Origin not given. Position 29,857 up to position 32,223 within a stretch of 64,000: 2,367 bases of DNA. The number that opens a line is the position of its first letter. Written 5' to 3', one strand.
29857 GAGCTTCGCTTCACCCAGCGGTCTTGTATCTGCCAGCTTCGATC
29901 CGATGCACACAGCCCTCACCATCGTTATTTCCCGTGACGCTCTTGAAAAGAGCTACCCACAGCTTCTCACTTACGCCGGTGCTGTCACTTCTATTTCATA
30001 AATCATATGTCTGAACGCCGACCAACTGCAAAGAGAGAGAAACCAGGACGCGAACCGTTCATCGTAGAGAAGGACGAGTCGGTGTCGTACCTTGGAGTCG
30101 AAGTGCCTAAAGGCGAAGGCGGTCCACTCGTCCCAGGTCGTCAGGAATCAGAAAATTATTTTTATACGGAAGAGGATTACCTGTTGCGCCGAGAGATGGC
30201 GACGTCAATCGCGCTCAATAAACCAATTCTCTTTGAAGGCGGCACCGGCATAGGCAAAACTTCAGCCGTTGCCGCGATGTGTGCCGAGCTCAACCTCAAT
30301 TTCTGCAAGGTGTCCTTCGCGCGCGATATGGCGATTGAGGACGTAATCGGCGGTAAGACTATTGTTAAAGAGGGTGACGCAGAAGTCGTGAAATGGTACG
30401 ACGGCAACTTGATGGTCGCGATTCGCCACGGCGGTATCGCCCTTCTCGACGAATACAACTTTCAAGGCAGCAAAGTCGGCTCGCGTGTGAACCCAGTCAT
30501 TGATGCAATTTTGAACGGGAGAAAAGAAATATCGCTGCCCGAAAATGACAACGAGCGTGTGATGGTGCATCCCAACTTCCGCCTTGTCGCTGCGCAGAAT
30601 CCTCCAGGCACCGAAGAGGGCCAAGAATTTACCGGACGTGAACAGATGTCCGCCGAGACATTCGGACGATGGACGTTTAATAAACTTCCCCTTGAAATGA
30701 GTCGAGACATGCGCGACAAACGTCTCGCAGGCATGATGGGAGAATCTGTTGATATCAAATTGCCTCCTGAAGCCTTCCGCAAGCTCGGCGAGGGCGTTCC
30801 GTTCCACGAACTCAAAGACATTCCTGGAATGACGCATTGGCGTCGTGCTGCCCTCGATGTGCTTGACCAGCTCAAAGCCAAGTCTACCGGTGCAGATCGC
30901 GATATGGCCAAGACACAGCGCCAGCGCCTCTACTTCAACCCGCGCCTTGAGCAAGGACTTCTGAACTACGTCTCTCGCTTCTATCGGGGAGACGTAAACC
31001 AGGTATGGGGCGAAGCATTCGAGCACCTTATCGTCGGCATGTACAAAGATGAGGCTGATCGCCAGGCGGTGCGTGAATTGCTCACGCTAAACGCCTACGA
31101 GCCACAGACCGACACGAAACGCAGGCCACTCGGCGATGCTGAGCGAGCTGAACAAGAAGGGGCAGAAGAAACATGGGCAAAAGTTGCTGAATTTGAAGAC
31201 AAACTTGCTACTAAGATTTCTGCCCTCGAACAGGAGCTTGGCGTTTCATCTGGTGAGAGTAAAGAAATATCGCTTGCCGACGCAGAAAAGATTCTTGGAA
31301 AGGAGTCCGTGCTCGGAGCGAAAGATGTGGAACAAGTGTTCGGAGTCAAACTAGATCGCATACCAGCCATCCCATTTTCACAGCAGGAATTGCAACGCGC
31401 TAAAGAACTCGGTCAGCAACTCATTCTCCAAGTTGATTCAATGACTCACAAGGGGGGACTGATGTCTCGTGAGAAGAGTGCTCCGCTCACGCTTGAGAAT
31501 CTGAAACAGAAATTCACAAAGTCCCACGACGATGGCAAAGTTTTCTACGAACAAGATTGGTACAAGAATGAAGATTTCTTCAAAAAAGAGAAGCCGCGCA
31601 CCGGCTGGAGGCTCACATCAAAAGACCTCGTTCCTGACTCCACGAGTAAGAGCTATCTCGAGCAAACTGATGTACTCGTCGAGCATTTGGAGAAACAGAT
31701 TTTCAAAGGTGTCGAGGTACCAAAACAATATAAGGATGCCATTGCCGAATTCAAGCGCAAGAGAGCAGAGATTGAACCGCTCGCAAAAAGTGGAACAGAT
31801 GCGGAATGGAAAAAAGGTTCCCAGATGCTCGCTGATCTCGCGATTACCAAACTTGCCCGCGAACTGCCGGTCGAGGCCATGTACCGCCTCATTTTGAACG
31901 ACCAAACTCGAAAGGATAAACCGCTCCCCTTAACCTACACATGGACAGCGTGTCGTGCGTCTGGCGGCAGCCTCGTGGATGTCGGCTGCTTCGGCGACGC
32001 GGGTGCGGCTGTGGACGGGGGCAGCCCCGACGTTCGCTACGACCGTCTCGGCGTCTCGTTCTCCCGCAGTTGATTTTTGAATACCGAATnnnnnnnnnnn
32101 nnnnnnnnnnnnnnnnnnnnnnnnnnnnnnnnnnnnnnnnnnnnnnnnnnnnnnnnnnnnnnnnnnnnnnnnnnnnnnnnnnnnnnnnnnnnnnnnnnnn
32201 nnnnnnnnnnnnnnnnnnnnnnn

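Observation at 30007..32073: DGR target fused to a MoxR-like AAA+ ATPase, next to a VWA/metallopeptidase partner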

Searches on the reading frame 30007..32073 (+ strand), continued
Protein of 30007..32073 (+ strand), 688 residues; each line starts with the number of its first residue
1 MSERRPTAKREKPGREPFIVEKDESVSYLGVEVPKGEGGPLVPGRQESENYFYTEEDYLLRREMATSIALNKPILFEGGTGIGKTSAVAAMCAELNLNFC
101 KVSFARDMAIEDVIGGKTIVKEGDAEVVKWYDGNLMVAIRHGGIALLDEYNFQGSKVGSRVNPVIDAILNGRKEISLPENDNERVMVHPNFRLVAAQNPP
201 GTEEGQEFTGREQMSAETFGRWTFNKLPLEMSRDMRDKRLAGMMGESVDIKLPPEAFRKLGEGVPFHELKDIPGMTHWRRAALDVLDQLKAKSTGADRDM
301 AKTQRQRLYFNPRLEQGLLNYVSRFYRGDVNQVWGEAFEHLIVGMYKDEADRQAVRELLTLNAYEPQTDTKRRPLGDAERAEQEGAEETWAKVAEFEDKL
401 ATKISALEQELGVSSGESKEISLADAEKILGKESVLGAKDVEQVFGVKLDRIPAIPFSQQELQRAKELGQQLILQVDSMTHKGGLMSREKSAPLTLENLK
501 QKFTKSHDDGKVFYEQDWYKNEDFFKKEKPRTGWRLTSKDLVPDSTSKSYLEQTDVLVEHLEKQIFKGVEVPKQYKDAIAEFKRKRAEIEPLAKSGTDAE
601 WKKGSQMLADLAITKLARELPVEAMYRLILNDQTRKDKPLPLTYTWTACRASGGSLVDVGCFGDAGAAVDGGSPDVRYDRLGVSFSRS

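Call 37: find_related_loci(query=A2, collection=genome_contigs, flank=8000)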
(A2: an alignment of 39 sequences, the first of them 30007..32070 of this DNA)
Query A2 (688 aa) in genome_contigs; peptide patterns used: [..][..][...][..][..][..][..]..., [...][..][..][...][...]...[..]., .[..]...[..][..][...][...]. (x = any residue, [..] = any of these).
209 stretches matched a pattern; 78 encode a relative of the query (tblastn E <= 1e-3); 77 distinct loci.
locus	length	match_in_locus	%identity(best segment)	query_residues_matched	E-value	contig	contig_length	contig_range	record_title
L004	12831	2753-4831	86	1-688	0e+0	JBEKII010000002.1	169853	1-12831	MAG: Minisyncoccia bacterium isolate SPRUCE 297 SPRUCE_297_2, whole genome shotgun sequence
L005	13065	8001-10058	77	3-688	0e+0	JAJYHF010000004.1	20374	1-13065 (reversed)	MAG: bacterium isolate DBS1-3.bin45 NODE_4644_length_20374_cov_2.27649, whole genome shotgun sequence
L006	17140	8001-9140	73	2-375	0e+0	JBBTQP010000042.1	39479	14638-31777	MAG: Patescibacteria group bacterium isolate H41-bin265_1 H41_bin265_1_000000000042, whole genome shotgun sequence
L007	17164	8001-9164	67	6-403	0e+0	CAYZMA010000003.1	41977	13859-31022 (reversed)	MAG TPA_asm: uncultured Candidatus Saccharibacteria bacterium isolate SRP050083_co1_301 genome assembly, contig: NODE_27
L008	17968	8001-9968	41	1-687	2e-151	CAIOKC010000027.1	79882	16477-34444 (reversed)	uncultured bacterium isolate LaPlata_bin-2928 genome assembly, contig: bin-2928:27/32, whole genome shotgun sequence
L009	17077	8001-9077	59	18-375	2e-143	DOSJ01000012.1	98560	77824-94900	MAG TPA_asm: Candidatus Falkowbacteria bacterium isolate UBA12426 contig_138, whole genome shotgun sequence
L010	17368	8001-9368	50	9-452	2e-131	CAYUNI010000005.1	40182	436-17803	MAG TPA_asm: uncultured Candidatus Saccharibacteria bacterium isolate SRP278252_co1_173 genome assembly, contig: NODE_14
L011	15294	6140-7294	54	16-402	2e-129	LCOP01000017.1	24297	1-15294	MAG: Parcubacteria group bacterium GW2011_GWA1_47_8 UY07_C0017, whole genome shotgun sequence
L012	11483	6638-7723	57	17-375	1e-128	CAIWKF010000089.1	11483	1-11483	MAG: Candidatus Staskawiczbacteria bacterium isolate Loclat_bin-05792 genome assembly, contig: bin-05792:089/137, whole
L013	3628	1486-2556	54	18-376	7e-129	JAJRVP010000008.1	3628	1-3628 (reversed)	MAG: archaeon isolate Dive96_bin10.467 k141_1946788, whole genome shotgun sequence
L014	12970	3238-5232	37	19-688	3e-123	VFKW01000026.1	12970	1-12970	MAG: Candidatus Berkelbacteria bacterium isolate Bin_65_7 c_000005277809, whole genome shotgun sequence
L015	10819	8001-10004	36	19-688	1e-117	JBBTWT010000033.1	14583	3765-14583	MAG: Patescibacteria group bacterium isolate H32-bin019_1 H32_bin019_1_000000000033, whole genome shotgun sequence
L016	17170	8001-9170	51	15-383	1e-116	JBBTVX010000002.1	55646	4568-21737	MAG: Patescibacteria group bacterium isolate H43-bin088_1 H43_bin088_1_000000000002, whole genome shotgun sequence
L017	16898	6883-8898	36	19-687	3e-115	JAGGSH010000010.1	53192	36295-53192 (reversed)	MAG: bacterium isolate AUK017 PB_MANV_017_c_000000000045, whole genome shotgun sequence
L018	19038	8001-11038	34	19-688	2e-109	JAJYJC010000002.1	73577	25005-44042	MAG: bacterium isolate DBS2-1.bin143 NODE_597_length_73577_cov_5.045432, whole genome shotgun sequence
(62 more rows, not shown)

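Call 62: search_protein_families(library=padloc, proteins=[window:30007-32073:+], max_evalue=0.01)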
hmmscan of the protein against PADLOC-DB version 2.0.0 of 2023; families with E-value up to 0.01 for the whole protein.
window:30007-32073:+ (688 aa): 1 family
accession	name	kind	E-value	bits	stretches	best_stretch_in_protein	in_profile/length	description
PDLC01439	typeIV_DinG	-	0.0067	13.1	0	61-93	24-54/575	CAS-IV-A; associated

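Call 74: find_related_loci(query=A2, collection=viral_contigs, flank=6000)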
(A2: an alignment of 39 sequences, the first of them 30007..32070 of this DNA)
Query A2 (688 aa) in viral_contigs; peptide patterns used: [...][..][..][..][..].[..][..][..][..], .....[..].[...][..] (x = any residue, [..] = any of these).
55 stretches matched a pattern; 4 encode a relative of the query (tblastn E <= 1e-3); 4 distinct loci.
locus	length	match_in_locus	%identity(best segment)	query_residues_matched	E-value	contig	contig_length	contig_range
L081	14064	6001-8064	95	1-688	0e+0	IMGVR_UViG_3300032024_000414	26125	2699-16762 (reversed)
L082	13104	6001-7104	27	13-373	1e-29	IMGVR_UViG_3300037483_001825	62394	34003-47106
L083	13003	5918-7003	28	19-373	6e-29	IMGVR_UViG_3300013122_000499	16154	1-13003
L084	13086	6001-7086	27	19-373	4e-28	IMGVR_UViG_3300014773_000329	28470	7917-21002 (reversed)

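Call 77: search_protein_families(library=pfam, proteins=[L081:427-2586:-, L081:2745-3443:+, L081:11302-12360:+, L081:12357-13847:-], max_evalue=0.001)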
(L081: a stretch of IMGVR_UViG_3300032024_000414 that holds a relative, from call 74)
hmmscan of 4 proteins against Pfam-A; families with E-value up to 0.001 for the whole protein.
L081:427-2586:- (719 aa): 1 family
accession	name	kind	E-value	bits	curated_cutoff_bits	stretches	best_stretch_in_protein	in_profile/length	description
PF01555.25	N6_N4_Mtase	-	1.4e-42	146.6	26.7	1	130-390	2-217/221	DNA methylase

L081:2745-3443:+ (232 aa): 0 families

L081:11302-12360:+ (352 aa): 0 families

L081:12357-13847:- (496 aa): 0 families

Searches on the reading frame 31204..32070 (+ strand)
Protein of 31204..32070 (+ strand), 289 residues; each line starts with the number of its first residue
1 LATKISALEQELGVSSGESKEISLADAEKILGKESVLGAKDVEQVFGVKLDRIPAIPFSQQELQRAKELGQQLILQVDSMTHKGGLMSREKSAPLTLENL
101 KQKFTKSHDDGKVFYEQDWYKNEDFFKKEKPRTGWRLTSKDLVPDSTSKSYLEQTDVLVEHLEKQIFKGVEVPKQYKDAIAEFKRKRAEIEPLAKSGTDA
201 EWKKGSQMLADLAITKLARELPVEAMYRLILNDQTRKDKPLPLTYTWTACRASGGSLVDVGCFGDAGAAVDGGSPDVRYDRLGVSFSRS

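Call 28: search_protein_families(library=pfam, proteins=[window:31204-32070:+], max_evalue=1)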
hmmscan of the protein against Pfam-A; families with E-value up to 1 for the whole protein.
window:31204-32070:+ (289 aa): 1 family
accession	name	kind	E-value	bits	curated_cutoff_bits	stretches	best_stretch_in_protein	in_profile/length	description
PF00212.23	ANP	-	0.19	12.4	27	0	46-53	16-23/31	Atrial natriuretic peptide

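Call 42: predict_structure(alignment_id=A3)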
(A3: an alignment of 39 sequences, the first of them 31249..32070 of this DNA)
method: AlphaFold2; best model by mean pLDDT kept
length: 274 residues; sequences in the alignment: 39
mean_pLDDT: 95.2   pTM: 0.92
mean pLDDT of the five models: 95.2, 95.1, 94.9, 94.9, 86.9
residues with pLDDT >= 90: 256; 70-90: 11; 50-70: 4; < 50: 3
segments of 3 or more residues with pLDDT < 50: 1-3
pLDDT, mean of each block of 10 residues (from residue 1): 73 98 98 95 96 98 87 84 97 96 94 98 97 98 97 94 99 98 97 99 98 98 96 98 97 96 95 95
secondary structure, 60 per line:
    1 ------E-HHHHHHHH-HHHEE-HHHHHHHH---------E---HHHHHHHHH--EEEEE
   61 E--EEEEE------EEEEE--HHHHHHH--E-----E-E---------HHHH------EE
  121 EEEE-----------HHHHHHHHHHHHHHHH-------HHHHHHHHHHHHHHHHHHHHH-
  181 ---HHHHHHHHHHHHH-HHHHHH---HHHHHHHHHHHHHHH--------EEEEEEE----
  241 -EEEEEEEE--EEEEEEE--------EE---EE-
elements in order: H9-16 H24-31 H45-53 E56-61 E64-68 E75-79 H82-88 H109-112 E119-124 H136-151 H159-179 H184-196 H198-203 H207-221 E230-236 E242-249 E252-258
